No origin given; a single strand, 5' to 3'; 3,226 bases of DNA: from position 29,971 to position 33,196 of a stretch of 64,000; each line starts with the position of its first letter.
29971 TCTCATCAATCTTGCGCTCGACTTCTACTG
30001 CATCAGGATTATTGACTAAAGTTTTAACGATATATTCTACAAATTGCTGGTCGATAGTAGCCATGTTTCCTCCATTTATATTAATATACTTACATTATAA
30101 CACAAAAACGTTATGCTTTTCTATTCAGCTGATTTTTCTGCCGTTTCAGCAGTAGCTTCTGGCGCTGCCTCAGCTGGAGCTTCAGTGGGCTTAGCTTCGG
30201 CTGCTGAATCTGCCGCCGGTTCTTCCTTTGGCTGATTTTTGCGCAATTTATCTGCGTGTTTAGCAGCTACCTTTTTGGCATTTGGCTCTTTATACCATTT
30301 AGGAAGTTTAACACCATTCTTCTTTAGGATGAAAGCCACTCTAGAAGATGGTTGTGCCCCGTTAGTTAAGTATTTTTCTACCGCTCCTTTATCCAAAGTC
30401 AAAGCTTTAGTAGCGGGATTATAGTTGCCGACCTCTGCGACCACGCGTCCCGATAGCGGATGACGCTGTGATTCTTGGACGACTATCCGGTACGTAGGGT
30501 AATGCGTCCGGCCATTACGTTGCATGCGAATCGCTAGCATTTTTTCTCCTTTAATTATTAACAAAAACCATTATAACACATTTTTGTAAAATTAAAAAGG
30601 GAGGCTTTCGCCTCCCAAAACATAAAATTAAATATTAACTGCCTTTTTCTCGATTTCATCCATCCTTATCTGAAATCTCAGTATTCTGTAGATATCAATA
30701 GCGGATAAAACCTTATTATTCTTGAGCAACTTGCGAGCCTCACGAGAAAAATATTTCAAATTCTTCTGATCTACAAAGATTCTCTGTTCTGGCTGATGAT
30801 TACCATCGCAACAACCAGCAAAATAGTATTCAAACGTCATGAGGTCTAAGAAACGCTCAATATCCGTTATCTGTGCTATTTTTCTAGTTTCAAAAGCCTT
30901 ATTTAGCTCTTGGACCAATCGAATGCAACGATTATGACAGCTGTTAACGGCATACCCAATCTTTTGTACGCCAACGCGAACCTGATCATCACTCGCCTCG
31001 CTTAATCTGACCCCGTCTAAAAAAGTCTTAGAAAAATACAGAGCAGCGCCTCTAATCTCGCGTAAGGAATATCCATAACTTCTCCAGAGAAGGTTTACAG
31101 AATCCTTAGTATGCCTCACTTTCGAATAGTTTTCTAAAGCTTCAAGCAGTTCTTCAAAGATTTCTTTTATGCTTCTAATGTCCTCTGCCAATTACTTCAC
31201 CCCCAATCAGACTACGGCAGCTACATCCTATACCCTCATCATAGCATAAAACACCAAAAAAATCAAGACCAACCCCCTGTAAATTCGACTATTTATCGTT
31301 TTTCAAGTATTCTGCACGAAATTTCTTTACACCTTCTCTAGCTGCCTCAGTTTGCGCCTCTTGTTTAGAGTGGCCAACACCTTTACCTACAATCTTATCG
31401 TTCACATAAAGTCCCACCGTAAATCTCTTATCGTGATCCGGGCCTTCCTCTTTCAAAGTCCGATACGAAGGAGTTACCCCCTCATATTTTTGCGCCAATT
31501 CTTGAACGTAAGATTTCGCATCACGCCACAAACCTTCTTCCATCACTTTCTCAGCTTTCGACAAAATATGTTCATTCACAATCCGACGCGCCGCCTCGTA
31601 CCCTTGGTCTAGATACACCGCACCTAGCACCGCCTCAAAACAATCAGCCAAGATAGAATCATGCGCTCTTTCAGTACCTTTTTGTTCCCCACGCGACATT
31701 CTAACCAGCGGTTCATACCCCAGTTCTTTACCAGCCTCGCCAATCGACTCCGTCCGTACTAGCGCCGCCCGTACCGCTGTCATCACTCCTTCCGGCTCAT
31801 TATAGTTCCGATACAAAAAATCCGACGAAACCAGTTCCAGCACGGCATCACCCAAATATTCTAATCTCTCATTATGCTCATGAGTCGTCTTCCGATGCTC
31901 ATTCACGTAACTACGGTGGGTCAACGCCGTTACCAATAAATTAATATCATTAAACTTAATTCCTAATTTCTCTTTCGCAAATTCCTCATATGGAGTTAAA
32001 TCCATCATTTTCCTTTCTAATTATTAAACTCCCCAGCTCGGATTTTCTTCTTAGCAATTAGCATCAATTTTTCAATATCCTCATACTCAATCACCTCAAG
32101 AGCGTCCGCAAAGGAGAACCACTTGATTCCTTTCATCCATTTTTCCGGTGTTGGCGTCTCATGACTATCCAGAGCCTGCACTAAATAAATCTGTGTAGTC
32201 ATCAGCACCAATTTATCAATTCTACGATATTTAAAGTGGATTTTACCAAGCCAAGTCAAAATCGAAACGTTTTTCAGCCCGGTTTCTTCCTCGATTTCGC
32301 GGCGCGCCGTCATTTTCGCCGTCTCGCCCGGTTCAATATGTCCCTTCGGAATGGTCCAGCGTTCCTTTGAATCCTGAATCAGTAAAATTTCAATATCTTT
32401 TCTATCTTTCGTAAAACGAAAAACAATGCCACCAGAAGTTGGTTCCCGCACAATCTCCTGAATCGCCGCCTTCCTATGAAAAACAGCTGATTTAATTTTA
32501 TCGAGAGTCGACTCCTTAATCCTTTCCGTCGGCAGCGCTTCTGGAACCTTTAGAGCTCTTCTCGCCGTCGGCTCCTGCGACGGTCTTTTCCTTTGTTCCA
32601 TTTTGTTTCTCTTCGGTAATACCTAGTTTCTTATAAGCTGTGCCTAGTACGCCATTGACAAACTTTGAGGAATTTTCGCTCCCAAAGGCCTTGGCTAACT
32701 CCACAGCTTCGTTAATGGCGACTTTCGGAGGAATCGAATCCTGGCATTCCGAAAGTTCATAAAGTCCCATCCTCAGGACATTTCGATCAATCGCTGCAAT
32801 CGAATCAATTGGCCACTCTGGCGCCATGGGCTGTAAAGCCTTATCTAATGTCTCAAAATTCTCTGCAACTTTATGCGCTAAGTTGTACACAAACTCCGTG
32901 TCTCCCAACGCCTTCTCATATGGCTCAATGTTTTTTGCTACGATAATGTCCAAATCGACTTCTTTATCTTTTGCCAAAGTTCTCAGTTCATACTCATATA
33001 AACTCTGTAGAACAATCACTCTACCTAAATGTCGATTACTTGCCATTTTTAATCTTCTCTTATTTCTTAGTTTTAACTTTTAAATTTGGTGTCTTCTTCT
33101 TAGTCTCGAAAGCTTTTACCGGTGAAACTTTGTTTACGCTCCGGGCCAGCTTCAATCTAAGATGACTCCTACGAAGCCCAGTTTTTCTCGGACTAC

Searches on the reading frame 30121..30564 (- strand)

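Call 68: search_protein_families(library=pfam, proteins=[window:30121-30564:-], max_evalue=0.0001)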
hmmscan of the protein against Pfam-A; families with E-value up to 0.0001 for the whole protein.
window:30121-30564:- (147 aa): 1 family
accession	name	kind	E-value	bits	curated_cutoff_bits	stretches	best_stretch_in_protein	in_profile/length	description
PF00886.24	Ribosomal_S16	-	1.2e-13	51.1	27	1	16-73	1-62/62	Ribosomal protein S16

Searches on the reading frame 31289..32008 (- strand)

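Call 68: search_protein_families(library=pfam, proteins=[window:31289-32008:-], max_evalue=0.0001)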
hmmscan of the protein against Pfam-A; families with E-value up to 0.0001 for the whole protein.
window:31289-32008:- (239 aa): 4 families
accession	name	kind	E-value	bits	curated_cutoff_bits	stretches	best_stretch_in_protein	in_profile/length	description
PF14622.11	Ribonucleas_3_3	-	5e-39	133.8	35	1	21-151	1-127/128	Ribonuclease-III-like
PF00636.31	Ribonuclease_3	-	2.5e-22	80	27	1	47-136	1-102/102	Ribonuclease III domain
PF00035.32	dsrm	-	2.9e-16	60.2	23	1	164-228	1-64/66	Double-stranded RNA binding motif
PF22935.1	RM44_endonuclase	-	3.1e-10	40.7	27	1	14-130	12-138/139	Large ribosomal subunit protein mL44, endonuclease domain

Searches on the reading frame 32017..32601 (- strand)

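Call 68: search_protein_families(library=pfam, proteins=[window:32017-32601:-], max_evalue=0.0001)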
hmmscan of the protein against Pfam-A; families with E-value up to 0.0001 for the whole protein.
window:32017-32601:- (194 aa): 1 family
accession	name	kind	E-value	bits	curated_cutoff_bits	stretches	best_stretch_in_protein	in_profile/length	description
PF00293.34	NUDIX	-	6.8e-19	68.6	21.1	1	62-168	10-119/134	NUDIX domain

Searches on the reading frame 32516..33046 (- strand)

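Call 68: search_protein_families(library=pfam, proteins=[window:32516-33046:-], max_evalue=0.0001)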
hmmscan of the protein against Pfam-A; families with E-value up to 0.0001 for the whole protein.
window:32516-33046:- (176 aa): 1 family
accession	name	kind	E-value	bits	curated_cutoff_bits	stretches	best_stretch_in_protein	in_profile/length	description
PF01029.23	NusB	-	5.7e-31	108.1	23.1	1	9-138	4-132/133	NusB family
